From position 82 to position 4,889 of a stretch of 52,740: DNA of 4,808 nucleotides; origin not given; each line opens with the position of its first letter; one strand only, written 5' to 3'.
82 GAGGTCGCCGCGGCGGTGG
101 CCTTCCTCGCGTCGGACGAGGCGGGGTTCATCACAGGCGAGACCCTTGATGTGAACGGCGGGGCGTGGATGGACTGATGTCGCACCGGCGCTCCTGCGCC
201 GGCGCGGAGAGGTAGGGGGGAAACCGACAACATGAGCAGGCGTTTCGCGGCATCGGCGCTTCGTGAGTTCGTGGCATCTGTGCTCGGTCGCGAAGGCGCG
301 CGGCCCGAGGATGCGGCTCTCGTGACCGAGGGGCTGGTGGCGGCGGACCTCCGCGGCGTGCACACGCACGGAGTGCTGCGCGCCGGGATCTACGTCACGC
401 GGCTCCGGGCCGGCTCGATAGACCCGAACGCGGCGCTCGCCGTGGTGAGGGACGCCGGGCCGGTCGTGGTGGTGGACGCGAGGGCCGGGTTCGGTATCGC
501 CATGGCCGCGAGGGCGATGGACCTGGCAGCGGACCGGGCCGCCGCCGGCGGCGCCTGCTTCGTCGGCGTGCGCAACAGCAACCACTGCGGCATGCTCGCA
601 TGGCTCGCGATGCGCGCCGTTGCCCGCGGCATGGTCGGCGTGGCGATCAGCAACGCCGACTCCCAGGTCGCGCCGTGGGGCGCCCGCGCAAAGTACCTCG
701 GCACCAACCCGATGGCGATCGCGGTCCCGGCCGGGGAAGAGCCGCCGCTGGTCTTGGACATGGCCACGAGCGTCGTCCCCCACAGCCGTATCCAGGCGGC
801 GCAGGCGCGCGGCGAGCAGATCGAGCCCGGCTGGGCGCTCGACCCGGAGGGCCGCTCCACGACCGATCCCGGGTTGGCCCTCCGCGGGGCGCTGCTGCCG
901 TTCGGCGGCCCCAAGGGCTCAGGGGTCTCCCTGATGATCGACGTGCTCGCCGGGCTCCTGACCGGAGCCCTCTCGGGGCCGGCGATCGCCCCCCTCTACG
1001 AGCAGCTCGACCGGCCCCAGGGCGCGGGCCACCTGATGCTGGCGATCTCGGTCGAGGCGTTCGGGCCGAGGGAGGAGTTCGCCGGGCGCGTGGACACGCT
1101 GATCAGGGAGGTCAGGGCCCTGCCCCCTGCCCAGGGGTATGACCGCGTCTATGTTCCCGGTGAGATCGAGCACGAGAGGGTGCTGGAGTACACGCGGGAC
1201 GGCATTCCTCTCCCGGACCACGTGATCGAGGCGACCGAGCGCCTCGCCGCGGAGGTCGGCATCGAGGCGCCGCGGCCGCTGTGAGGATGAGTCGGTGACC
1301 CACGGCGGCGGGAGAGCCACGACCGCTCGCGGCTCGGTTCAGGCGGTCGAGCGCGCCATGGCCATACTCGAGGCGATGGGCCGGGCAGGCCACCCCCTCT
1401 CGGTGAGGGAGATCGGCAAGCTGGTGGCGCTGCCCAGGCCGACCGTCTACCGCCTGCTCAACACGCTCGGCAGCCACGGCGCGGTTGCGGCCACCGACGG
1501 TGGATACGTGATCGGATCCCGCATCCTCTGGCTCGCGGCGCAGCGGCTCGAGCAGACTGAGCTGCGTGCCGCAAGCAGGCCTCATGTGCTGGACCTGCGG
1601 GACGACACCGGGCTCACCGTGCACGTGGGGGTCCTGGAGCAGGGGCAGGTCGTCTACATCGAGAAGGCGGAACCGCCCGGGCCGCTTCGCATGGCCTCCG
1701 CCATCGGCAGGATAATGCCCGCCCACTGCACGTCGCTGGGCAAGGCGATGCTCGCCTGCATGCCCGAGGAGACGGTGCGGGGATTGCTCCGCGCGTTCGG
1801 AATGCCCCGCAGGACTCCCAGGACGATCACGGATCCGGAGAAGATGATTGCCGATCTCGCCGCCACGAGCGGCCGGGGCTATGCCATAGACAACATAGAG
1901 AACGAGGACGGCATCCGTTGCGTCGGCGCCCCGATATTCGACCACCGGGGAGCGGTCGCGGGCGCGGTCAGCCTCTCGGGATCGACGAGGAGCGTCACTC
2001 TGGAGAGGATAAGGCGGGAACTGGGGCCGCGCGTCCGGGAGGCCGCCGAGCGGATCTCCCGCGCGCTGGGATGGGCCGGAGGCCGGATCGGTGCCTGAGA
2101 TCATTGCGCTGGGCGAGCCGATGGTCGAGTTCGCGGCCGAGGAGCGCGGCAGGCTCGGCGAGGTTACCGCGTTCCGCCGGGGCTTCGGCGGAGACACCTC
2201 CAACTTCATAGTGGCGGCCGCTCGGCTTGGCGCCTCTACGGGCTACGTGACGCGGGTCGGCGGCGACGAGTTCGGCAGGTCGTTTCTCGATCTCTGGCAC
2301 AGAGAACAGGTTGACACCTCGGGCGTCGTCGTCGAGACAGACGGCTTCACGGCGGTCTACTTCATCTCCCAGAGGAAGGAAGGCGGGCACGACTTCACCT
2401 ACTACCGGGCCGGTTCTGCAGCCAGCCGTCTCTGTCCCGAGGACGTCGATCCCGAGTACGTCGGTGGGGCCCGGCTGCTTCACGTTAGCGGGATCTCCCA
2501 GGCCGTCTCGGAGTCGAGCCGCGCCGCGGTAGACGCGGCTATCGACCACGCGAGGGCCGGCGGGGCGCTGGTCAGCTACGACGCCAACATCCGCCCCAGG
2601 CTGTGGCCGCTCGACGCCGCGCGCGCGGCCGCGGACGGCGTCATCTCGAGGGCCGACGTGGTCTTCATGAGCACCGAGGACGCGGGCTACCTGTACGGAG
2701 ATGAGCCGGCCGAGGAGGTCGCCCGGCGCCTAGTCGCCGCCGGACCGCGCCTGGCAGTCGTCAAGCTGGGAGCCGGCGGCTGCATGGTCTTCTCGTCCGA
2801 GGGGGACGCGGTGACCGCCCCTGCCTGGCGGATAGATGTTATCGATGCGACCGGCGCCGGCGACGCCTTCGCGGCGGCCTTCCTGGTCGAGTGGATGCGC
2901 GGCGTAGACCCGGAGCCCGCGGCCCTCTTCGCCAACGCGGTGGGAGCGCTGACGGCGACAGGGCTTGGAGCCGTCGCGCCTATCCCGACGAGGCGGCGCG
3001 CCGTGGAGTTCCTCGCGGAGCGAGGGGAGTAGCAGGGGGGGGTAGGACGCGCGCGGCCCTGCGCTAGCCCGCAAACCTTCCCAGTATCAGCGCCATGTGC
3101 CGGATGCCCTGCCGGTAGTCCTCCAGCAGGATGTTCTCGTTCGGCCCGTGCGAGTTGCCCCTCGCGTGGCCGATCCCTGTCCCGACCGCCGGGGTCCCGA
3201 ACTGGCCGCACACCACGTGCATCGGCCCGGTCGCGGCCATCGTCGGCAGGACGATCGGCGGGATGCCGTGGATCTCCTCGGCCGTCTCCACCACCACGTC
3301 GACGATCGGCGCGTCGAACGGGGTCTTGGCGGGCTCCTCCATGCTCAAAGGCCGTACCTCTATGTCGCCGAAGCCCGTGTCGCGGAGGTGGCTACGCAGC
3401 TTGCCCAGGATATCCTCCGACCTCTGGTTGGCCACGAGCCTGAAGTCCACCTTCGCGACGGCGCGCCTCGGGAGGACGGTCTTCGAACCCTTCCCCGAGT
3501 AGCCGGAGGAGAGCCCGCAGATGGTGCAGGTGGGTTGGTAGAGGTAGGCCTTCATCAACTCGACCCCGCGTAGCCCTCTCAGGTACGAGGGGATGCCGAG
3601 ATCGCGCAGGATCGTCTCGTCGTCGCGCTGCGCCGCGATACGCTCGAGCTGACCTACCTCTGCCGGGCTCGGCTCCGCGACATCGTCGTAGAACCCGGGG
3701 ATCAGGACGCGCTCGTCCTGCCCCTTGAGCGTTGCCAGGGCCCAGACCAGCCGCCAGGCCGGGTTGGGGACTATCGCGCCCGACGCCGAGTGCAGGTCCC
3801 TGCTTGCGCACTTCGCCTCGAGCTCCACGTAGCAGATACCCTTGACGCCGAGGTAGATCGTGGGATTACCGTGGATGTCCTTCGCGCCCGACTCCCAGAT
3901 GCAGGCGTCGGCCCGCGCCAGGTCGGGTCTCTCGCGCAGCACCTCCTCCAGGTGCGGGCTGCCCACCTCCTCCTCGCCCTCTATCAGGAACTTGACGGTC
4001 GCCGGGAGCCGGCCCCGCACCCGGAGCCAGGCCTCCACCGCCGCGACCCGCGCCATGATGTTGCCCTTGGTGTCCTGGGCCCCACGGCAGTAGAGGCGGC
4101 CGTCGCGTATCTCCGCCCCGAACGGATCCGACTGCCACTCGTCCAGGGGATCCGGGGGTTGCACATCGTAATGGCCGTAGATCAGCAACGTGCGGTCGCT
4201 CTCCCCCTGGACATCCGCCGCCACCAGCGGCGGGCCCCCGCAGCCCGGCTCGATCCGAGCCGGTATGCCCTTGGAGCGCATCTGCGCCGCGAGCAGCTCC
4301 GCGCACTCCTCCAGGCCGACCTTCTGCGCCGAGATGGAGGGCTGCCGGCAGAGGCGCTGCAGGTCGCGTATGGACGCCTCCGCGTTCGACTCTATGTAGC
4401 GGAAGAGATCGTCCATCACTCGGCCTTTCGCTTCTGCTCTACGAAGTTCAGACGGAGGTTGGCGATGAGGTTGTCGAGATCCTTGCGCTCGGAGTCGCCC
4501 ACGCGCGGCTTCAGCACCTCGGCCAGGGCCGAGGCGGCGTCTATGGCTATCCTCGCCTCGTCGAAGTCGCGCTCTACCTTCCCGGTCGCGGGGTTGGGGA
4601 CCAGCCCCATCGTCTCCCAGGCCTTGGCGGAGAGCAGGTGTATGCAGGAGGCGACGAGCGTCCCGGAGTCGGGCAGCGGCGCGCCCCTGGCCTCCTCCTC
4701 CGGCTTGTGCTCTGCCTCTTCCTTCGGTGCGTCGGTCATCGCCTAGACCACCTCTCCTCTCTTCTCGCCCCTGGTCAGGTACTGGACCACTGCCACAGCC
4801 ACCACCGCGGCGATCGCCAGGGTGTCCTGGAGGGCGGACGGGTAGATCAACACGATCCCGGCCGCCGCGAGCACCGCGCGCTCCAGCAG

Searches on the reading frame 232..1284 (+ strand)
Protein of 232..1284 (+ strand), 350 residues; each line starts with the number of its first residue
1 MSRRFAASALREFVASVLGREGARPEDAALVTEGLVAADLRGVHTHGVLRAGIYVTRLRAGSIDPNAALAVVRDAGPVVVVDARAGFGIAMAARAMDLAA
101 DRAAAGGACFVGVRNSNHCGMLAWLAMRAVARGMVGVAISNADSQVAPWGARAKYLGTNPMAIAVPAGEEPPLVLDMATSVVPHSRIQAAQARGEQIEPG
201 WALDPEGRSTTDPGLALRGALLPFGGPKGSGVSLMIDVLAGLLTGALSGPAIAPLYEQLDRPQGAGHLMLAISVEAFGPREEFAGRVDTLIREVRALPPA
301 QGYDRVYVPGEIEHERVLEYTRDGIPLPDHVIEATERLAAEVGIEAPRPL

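Call 79: search_protein_families(library=pfam, proteins=[window:232-1284:+], max_evalue=0.00001)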
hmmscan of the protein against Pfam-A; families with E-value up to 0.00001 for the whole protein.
window:232-1284:+ (350 aa): 1 family
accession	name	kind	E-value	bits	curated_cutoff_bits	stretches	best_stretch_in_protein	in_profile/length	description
PF02615.19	Ldh_2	-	2.7e-116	388.8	38.8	1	7-333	3-330/333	Malate/L-lactate dehydrogenase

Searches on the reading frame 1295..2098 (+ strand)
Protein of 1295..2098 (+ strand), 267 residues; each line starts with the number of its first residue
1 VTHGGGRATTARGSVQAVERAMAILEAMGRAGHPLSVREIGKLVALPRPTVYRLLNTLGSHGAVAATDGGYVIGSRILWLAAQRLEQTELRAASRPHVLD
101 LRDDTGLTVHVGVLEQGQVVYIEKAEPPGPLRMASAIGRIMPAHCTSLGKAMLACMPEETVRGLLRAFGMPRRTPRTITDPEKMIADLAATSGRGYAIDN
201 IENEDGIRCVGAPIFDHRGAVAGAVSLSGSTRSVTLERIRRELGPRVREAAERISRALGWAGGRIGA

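Call 79: search_protein_families(library=pfam, proteins=[window:1295-2098:+], max_evalue=0.00001)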
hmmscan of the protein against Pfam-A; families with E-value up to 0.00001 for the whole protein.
window:1295-2098:+ (267 aa): 2 families
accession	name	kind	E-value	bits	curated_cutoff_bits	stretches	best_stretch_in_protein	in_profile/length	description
PF01614.24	IclR_C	-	3.3e-49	167.2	24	1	84-256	3-174/174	Bacterial transcriptional regulator IclR C-terminal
PF09339.16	HTH_IclR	-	1.5e-13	50.7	22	1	17-65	1-49/52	IclR helix-turn-helix domain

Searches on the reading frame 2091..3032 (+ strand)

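Call 79: search_protein_families(library=pfam, proteins=[window:2091-3032:+], max_evalue=0.00001)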
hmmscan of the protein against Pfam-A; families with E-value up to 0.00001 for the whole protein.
window:2091-3032:+ (313 aa): 1 family
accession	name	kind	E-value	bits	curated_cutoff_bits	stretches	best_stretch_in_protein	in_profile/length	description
PF00294.29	PfkB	-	1.5e-55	189.1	25.8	1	2-301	2-302/302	pfkB family carbohydrate kinase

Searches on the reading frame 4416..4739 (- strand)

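Call 79: search_protein_families(library=pfam, proteins=[window:4416-4739:-], max_evalue=0.00001)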
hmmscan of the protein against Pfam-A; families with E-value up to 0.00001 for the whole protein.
window:4416-4739:- (107 aa): 1 family
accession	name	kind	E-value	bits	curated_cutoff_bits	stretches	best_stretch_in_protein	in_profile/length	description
PF08899.16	DUF1844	-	9.7e-16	58.1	27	1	31-101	6-76/76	Domain of unknown function (DUF1844)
